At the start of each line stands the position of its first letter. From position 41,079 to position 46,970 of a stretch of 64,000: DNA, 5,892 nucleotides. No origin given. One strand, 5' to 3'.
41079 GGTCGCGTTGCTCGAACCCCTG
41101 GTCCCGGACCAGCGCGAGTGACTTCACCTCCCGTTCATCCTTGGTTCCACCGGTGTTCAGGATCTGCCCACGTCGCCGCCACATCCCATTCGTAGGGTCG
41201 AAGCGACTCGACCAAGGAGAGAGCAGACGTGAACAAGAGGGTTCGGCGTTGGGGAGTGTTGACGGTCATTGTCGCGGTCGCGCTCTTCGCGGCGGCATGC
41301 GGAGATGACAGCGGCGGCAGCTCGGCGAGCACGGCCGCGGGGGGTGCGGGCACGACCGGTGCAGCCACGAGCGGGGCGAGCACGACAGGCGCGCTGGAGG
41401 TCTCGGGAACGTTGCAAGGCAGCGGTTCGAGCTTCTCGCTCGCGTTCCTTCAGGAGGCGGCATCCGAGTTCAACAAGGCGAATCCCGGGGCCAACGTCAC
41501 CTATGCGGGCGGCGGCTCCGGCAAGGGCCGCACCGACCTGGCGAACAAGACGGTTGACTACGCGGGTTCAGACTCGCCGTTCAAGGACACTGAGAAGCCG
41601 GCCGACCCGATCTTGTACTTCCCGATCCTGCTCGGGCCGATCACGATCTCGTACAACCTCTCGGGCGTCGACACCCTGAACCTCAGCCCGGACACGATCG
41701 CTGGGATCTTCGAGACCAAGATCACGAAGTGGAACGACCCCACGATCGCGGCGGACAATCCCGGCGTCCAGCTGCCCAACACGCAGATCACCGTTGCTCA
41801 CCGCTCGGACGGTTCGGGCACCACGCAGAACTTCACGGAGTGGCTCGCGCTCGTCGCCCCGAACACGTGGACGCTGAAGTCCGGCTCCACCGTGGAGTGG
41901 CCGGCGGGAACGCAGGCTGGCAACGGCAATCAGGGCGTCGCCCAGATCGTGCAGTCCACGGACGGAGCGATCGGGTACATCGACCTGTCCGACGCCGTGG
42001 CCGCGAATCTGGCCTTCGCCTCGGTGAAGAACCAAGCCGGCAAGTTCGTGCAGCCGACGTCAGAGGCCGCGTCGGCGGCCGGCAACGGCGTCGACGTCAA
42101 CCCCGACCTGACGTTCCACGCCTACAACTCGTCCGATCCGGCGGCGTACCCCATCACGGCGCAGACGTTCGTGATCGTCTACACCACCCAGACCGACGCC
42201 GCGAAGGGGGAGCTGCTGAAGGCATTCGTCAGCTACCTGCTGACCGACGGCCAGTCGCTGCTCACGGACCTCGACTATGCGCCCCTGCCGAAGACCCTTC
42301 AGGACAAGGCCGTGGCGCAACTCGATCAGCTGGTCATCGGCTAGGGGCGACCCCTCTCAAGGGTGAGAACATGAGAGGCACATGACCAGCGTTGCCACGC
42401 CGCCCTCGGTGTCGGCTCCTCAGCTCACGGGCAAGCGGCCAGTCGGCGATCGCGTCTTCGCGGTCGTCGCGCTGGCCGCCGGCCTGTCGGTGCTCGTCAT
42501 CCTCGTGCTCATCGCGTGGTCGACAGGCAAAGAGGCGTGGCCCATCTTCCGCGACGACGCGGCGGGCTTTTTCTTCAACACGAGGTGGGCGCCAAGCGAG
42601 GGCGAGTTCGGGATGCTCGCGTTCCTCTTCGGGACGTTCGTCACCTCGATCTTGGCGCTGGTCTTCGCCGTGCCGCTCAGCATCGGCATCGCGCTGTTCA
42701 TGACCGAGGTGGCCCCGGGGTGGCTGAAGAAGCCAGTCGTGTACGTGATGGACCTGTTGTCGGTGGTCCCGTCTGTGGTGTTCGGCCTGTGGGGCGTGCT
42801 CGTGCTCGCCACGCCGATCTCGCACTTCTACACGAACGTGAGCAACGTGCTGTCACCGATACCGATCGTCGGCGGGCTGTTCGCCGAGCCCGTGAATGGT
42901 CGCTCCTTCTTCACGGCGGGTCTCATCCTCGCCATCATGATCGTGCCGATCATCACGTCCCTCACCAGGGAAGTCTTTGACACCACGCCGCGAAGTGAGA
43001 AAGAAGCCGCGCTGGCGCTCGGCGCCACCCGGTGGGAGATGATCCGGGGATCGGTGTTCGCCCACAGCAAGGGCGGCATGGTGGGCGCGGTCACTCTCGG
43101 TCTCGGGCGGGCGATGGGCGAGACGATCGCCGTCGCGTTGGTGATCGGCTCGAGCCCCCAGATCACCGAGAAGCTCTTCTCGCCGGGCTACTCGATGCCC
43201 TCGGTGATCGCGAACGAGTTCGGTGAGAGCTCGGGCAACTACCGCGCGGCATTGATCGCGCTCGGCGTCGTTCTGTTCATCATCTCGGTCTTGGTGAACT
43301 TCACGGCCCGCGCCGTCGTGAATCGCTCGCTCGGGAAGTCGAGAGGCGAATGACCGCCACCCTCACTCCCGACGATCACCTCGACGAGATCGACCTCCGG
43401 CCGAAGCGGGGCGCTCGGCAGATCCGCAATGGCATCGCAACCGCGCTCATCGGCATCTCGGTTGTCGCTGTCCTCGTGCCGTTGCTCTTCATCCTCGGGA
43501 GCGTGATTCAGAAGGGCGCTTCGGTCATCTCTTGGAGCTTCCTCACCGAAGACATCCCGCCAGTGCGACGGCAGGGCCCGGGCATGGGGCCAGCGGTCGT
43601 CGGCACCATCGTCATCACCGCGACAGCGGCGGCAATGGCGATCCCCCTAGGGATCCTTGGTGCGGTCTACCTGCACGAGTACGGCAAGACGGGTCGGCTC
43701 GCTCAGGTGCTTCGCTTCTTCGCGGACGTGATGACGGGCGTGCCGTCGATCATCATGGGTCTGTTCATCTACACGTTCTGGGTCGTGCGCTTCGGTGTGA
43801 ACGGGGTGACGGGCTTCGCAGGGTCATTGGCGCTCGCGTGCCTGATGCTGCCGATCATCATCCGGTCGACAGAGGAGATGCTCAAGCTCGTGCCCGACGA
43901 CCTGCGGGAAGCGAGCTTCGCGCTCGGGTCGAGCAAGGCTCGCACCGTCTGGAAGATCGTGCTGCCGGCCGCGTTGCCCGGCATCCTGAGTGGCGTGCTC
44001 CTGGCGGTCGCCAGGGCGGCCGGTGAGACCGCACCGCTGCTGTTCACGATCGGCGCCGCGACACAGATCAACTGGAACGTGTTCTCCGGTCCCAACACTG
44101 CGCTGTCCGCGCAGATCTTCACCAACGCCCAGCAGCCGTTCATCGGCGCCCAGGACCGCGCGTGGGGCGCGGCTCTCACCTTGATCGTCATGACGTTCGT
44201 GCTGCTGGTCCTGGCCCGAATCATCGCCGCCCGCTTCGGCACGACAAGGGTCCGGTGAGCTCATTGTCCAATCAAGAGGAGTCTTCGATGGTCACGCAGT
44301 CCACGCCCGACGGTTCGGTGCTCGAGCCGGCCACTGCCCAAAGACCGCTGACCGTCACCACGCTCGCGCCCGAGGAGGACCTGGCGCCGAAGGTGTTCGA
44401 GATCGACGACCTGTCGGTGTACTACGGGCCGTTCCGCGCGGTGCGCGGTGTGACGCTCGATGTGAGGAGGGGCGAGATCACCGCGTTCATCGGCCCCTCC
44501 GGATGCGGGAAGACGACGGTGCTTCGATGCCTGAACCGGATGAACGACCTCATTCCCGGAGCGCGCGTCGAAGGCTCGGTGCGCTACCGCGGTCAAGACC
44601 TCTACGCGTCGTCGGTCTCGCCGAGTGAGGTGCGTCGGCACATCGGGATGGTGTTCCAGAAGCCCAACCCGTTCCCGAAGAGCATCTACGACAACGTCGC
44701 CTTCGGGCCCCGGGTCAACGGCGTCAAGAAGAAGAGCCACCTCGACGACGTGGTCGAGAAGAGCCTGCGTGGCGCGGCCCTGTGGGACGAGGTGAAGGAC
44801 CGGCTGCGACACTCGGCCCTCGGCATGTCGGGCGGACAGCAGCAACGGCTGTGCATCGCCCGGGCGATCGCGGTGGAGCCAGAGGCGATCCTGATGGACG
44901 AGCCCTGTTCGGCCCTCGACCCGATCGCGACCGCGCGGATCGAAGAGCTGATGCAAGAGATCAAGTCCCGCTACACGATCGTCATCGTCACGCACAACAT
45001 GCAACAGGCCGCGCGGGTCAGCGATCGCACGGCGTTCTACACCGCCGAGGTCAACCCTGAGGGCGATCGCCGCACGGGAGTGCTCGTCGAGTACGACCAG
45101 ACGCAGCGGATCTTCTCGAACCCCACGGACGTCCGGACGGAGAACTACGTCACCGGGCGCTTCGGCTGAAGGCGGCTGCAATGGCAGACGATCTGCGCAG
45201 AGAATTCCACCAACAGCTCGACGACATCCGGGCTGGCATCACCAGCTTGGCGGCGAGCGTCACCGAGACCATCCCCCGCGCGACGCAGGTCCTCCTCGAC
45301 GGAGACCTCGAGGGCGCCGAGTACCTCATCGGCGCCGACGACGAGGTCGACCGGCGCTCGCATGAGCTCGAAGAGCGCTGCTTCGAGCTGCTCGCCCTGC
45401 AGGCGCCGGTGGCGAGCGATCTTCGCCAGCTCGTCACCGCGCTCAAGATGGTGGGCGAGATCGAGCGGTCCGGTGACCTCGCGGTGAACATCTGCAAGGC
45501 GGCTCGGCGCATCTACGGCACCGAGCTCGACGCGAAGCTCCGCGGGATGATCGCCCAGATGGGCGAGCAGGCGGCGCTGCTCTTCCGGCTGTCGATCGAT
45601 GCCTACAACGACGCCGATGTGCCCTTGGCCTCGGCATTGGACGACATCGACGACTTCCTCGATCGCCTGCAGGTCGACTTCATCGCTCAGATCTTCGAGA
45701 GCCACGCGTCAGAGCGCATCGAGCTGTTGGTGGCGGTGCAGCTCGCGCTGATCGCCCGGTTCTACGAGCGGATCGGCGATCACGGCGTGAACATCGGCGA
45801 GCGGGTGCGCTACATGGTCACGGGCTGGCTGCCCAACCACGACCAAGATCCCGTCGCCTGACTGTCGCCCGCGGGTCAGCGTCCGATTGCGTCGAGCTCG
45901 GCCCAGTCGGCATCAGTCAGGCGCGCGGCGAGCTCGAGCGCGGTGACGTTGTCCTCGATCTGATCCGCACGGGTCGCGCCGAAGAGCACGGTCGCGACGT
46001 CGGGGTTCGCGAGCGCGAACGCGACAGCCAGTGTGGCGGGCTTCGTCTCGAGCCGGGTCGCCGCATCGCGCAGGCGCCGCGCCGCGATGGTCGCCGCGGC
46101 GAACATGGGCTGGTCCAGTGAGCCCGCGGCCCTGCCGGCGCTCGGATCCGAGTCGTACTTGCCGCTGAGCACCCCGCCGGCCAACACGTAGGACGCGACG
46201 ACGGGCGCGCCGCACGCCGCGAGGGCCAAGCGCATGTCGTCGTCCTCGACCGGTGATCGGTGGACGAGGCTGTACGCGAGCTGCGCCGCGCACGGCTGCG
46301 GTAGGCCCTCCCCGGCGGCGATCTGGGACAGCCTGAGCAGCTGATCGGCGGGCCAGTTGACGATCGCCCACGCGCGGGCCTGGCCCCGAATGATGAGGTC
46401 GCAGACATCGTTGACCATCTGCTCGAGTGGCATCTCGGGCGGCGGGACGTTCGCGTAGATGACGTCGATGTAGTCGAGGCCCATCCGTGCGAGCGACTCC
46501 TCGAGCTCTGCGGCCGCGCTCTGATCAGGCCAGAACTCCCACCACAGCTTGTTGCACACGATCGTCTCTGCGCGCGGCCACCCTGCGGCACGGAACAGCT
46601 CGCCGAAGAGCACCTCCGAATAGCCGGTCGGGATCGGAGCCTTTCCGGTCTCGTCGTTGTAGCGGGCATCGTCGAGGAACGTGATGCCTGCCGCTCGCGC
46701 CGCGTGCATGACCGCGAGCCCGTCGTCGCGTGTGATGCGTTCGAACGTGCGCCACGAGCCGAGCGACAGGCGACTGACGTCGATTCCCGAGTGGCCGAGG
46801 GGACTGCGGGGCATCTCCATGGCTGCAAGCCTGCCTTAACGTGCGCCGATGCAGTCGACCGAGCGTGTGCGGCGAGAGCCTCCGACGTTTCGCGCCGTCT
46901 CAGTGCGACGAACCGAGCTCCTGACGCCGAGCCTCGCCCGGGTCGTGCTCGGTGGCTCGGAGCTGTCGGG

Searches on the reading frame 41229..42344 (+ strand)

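Call 81: search_protein_families(library=pfam, proteins=[window:41229-42344:+], max_evalue=0.00001)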
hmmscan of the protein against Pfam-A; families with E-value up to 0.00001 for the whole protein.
window:41229-42344:+ (371 aa): 3 families
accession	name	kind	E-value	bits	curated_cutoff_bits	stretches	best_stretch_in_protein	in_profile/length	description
PF12849.12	PBP_like_2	-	2.6e-48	165.6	27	1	53-340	3-266/267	PBP superfamily domain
PF01547.30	SBP_bac_1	-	5.4e-17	63.2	26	1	72-342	8-305/307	Bacterial extracellular solute-binding protein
PF12727.12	PBP_like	-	6.7e-08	32.3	27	0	181-278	88-178/193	PBP superfamily domain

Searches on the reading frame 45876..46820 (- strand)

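Call 11: search_protein_families(library=pfam, proteins=[window:45876-46820:-], max_evalue=0.001)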
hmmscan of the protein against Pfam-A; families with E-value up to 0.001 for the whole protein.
window:45876-46820:- (314 aa): 1 family
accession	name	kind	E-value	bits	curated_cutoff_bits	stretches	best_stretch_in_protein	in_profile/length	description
PF00248.27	Aldo_ket_red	-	6.2e-41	140.8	24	1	17-312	1-289/291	Aldo/keto reductase family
